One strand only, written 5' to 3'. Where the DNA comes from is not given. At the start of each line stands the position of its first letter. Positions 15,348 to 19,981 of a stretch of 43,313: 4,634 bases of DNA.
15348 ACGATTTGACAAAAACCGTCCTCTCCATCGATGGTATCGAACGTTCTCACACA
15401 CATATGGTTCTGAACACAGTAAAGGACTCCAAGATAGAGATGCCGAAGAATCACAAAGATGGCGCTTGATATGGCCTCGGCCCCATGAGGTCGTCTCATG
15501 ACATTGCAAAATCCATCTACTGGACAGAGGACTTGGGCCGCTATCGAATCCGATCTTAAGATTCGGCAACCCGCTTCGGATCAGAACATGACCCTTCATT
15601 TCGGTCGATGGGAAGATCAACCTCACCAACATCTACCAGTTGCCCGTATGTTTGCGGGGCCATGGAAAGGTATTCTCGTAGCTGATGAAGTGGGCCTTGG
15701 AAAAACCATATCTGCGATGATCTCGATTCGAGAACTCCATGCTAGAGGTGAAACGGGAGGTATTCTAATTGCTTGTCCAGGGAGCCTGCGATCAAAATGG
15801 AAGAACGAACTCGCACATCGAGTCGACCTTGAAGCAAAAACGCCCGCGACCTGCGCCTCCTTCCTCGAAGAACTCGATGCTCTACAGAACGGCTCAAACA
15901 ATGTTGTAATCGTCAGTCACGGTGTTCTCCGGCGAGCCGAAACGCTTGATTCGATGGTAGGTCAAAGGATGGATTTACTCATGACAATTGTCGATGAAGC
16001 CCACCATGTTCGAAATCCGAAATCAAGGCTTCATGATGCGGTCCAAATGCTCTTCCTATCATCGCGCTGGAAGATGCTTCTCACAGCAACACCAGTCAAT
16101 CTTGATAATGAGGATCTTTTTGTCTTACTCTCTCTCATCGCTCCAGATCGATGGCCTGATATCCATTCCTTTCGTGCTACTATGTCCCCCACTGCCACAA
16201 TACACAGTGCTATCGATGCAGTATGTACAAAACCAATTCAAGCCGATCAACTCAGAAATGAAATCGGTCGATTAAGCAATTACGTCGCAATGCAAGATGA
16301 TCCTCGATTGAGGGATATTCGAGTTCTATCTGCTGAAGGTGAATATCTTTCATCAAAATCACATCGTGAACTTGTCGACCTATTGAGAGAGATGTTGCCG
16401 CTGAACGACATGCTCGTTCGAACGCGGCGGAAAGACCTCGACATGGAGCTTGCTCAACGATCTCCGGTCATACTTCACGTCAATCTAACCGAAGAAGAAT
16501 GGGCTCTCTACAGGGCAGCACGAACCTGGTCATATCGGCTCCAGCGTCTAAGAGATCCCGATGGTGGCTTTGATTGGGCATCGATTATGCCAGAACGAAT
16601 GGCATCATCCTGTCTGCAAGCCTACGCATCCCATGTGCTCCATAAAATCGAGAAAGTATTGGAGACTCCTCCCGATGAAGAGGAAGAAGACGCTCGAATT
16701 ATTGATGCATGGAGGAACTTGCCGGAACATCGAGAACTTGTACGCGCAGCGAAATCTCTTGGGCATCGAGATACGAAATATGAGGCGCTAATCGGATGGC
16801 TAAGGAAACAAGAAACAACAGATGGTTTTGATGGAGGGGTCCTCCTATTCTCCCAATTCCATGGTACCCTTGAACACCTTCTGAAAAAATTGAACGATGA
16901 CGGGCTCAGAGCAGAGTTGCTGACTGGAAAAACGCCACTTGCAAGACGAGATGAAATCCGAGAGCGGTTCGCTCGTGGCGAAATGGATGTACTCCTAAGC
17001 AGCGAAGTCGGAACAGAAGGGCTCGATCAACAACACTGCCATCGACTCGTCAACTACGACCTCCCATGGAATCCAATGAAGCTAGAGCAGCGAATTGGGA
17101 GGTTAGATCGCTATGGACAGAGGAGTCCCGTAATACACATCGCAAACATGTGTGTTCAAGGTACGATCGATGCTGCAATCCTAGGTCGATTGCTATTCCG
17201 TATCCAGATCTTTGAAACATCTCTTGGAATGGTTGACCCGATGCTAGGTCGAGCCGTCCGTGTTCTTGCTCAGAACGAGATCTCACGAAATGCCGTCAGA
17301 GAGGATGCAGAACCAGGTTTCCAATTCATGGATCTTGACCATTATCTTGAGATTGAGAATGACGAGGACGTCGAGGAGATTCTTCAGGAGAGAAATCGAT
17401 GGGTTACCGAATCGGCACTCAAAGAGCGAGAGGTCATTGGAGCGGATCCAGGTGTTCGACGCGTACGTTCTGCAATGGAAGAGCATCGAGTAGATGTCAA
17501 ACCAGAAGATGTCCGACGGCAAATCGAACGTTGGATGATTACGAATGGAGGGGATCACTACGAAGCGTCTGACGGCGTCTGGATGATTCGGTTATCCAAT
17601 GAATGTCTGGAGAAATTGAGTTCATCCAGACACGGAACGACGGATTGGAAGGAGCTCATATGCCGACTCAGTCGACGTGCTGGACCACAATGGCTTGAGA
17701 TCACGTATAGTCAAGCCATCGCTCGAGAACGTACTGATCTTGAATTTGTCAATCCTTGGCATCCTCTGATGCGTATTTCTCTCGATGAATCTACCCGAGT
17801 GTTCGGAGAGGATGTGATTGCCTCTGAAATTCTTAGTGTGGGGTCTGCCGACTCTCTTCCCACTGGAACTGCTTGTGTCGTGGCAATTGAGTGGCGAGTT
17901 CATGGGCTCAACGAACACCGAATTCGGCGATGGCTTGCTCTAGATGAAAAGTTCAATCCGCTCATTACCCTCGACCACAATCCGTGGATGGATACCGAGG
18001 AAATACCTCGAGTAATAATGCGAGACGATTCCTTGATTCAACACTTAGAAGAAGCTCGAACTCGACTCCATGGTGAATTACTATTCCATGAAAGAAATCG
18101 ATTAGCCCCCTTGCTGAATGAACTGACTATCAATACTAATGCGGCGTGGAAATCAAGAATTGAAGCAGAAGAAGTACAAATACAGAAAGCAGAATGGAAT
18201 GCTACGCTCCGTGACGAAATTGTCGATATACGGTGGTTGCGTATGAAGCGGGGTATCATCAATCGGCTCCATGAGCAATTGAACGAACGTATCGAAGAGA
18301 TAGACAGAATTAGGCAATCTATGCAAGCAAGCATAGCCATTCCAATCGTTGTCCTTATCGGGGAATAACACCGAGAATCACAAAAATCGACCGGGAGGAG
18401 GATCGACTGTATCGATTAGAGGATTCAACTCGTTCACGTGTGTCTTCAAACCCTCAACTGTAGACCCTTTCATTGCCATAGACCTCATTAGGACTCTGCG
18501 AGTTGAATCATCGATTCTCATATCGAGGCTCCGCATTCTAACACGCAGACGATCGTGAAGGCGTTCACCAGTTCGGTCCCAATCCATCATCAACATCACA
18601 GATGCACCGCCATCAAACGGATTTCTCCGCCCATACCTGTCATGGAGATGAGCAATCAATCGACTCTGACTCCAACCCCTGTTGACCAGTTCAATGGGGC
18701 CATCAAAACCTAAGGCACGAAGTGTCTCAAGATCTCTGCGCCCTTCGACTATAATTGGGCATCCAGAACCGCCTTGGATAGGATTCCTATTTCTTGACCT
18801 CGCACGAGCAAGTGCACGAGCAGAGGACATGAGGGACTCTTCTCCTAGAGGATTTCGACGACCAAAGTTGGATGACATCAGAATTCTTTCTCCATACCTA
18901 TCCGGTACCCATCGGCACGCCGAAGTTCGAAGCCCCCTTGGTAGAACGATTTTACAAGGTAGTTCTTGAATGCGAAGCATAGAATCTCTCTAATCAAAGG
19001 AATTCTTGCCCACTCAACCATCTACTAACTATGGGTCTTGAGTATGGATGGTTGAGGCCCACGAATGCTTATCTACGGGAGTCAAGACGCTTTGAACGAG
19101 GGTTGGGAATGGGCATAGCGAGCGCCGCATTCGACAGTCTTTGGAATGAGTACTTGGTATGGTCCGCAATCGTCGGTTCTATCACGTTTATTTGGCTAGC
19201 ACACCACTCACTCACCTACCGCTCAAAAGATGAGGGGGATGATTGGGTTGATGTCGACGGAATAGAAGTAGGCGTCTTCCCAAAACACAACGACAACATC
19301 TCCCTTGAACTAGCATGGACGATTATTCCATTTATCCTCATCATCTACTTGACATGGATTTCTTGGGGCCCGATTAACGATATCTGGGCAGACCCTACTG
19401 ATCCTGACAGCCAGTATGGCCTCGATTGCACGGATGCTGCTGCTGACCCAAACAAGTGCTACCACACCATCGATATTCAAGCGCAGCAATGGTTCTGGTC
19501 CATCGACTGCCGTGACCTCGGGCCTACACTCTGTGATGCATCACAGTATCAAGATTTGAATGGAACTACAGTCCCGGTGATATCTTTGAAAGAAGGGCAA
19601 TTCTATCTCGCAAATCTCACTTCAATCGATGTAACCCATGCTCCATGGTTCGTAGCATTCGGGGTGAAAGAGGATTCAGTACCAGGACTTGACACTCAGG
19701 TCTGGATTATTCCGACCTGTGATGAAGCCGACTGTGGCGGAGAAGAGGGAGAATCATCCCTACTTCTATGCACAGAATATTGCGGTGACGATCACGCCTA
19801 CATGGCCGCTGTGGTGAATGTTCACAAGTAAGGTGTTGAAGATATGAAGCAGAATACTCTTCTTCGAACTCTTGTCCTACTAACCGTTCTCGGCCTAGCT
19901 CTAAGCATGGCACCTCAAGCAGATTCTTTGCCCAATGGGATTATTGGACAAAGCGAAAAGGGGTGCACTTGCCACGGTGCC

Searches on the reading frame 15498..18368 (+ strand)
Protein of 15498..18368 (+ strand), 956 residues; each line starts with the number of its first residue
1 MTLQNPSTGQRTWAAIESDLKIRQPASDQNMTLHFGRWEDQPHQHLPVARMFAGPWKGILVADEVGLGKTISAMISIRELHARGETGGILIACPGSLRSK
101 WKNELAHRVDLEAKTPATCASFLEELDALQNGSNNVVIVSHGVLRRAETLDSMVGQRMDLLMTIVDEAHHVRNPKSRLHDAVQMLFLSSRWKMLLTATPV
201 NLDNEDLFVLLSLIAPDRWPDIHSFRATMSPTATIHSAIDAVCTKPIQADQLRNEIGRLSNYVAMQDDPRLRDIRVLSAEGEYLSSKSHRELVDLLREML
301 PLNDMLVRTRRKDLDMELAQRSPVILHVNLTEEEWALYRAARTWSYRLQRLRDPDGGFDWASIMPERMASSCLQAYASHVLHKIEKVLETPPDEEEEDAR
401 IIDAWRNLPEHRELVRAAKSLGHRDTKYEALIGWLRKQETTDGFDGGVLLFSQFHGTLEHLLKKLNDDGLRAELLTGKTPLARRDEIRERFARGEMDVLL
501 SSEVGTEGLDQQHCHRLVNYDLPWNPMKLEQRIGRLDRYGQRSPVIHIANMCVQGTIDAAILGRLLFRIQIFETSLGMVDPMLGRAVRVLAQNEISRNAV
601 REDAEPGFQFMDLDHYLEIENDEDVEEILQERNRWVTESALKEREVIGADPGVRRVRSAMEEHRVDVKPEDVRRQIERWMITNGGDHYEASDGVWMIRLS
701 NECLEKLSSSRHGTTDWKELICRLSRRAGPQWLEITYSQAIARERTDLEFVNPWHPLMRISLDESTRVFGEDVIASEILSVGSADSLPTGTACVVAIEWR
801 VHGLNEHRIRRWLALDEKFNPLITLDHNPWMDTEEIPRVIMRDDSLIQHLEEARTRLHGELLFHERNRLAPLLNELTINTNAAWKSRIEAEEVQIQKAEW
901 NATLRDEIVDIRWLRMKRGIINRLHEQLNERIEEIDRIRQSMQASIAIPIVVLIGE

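Call 8: search_protein_families(library=pfam, proteins=[window:15498-18368:+], max_evalue=0.001)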
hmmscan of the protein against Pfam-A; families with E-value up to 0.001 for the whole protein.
window:15498-18368:+ (956 aa): 4 families
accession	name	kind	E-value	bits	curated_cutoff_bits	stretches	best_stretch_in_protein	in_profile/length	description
PF00176.29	SNF2-rel_dom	-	2.3e-30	106.1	24.9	1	55-340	16-251/290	SNF2-related domain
PF00271.37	Helicase_C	-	3.7e-20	72.7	23.5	1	441-540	11-110/110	Helicase conserved C-terminal domain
PF04851.21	ResIII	-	2e-07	31.5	22.5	1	58-199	25-162/164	Type III restriction enzyme, res subunit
PF00270.35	DEAD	-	1.9e-06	28.1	26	1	57-200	15-161/167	DEAD/DEAH box helicase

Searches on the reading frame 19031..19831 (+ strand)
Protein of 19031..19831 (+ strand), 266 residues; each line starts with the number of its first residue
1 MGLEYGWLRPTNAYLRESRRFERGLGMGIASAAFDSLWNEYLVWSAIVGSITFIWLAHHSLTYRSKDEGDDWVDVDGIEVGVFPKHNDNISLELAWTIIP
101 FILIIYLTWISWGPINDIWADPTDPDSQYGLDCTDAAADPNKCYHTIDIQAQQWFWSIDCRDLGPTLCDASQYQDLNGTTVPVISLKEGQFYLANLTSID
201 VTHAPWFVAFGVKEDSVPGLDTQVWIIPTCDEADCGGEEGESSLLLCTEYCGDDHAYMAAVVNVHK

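Call 37: search_protein_families(library=pfam, proteins=[window:19031-19831:+], max_evalue=0.0001)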
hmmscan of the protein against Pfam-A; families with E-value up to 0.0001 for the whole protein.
window:19031-19831:+ (266 aa): 1 family
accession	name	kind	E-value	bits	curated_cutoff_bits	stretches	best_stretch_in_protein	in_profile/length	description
PF00116.26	COX2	-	2.5e-06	27.9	22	1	149-263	5-118/120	Cytochrome C oxidase subunit II, periplasmic domain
